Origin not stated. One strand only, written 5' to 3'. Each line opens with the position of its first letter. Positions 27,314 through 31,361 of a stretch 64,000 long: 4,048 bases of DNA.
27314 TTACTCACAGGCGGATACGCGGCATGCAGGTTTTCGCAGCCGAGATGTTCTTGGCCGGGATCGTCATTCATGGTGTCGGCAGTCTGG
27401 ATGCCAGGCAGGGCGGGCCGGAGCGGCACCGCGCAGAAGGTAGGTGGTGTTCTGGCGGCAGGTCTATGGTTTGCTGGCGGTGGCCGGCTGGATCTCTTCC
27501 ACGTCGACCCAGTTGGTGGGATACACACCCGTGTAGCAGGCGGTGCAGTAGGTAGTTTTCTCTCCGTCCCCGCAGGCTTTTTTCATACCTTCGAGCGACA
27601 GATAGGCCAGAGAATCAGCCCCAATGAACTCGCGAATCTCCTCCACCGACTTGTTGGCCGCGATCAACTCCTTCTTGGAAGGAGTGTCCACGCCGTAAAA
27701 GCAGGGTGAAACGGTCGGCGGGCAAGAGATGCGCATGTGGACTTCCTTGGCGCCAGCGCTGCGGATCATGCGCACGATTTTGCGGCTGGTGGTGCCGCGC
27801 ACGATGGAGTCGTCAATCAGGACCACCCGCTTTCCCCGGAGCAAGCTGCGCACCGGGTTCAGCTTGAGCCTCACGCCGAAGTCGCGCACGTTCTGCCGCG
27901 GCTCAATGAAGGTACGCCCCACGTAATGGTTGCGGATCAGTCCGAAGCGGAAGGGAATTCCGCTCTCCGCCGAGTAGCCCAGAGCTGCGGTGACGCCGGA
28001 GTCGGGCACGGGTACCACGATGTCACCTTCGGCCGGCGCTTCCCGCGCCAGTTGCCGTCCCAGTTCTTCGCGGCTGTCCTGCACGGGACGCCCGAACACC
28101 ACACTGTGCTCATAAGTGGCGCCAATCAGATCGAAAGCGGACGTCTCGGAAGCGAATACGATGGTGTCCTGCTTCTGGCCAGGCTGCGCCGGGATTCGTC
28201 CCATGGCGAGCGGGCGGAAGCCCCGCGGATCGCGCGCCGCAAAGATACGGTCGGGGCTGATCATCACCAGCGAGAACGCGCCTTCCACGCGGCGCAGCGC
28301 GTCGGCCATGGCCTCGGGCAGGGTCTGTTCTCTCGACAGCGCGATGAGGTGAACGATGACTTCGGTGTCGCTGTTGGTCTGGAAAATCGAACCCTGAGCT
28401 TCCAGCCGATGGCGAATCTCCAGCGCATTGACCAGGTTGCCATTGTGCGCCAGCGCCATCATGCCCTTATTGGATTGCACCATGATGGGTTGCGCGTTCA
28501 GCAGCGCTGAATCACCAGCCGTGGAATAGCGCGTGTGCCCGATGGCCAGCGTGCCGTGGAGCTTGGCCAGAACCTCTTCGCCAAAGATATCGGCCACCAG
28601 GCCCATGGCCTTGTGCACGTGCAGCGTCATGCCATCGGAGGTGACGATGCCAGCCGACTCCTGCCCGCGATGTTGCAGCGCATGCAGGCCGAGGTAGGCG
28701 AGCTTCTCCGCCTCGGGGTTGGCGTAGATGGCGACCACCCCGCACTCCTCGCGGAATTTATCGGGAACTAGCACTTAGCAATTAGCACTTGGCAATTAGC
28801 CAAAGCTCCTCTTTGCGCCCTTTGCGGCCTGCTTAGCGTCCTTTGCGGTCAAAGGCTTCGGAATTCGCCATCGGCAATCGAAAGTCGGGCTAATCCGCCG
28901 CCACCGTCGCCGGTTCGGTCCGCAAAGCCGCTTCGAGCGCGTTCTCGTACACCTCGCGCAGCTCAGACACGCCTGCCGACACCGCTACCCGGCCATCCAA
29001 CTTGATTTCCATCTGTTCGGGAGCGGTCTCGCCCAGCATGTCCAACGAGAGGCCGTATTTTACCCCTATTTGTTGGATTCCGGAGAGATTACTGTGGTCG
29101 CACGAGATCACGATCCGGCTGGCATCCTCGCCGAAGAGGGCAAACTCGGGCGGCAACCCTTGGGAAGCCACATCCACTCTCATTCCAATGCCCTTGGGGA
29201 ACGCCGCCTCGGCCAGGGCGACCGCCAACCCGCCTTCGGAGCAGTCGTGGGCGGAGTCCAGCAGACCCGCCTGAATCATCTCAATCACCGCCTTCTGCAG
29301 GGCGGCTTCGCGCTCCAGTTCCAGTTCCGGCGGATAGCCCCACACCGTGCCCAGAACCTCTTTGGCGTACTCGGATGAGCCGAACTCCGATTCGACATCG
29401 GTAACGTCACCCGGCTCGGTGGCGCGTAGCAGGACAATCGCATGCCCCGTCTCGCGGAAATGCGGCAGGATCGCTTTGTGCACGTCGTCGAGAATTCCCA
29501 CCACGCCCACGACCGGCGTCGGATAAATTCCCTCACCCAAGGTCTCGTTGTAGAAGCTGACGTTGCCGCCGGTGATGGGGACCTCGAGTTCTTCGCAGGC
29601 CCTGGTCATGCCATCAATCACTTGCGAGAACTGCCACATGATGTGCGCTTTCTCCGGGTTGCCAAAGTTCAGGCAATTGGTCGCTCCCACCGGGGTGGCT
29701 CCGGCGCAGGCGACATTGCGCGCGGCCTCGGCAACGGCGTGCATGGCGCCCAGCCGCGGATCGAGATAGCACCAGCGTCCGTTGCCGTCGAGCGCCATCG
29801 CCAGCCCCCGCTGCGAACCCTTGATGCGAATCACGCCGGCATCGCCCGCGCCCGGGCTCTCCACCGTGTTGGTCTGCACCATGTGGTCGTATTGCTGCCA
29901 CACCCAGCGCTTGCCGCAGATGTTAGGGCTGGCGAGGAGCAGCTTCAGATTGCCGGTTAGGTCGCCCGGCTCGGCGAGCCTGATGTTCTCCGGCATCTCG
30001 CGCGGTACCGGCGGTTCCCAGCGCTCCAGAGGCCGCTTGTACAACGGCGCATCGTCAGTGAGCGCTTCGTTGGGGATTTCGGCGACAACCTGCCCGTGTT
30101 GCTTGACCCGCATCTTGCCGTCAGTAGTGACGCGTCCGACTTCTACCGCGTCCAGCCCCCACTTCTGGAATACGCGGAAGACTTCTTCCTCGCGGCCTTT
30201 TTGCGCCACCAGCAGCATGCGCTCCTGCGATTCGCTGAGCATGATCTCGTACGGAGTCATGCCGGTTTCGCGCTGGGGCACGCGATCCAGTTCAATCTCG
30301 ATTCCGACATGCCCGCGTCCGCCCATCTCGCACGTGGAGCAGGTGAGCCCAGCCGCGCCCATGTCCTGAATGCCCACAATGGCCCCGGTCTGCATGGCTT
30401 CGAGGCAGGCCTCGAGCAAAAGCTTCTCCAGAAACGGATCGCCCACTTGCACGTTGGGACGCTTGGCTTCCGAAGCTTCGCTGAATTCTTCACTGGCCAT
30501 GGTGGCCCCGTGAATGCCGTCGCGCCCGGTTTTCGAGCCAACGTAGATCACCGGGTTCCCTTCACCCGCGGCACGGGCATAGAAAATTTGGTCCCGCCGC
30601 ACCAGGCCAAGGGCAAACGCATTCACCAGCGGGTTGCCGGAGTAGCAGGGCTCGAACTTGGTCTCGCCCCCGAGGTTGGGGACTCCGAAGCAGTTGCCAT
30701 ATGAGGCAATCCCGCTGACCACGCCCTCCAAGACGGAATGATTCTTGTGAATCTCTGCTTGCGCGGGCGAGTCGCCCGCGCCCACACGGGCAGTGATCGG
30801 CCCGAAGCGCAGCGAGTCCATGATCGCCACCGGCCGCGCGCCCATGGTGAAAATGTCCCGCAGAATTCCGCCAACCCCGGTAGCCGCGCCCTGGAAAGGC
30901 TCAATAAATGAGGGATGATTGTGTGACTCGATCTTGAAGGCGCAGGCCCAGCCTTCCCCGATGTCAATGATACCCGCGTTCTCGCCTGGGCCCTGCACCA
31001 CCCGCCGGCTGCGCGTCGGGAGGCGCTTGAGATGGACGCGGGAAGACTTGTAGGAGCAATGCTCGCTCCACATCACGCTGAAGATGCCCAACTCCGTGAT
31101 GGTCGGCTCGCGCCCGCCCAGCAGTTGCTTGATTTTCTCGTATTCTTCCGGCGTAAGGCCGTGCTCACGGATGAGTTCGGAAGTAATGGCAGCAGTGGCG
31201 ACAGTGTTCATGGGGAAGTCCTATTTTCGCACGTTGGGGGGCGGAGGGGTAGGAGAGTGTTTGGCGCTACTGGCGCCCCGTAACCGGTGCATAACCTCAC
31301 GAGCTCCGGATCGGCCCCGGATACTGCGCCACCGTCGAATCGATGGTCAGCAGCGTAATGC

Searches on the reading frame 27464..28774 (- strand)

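Call 71: search_protein_families(library=pfam, proteins=[window:27464-28774:-], max_evalue=0.00001)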
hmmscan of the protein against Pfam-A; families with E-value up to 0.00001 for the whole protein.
window:27464-28774:- (436 aa): 3 families
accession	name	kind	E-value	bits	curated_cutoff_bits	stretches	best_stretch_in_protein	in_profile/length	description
PF13537.11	GATase_7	-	8.2e-22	77.9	25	1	91-214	10-121/123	Glutamine amidotransferase domain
PF13522.11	GATase_6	-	3.5e-21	76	27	1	73-210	9-130/130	Glutamine amidotransferase domain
PF00156.33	Pribosyltran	-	2e-08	34.2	26.3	1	238-350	18-123/158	Phosphoribosyl transferase domain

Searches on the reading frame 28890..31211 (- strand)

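Call 71: search_protein_families(library=pfam, proteins=[window:28890-31211:-], max_evalue=0.00001)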
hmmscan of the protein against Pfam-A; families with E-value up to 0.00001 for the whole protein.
window:28890-31211:- (773 aa): 3 families
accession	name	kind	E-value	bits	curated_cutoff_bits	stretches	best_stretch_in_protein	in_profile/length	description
PF00586.29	AIRS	-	2.5e-55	186.1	24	2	76-204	1-112/112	AIR synthase related protein, N-terminal domain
PF02769.27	AIRS_C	-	2.4e-50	171.2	23.1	2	217-369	2-153/156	AIR synthase related protein, C-terminal domain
PF18072.6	FGAR-AT_linker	-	6.4e-15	55.8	26.6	1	15-55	8-50/50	Formylglycinamide ribonucleotide amidotransferase linker domain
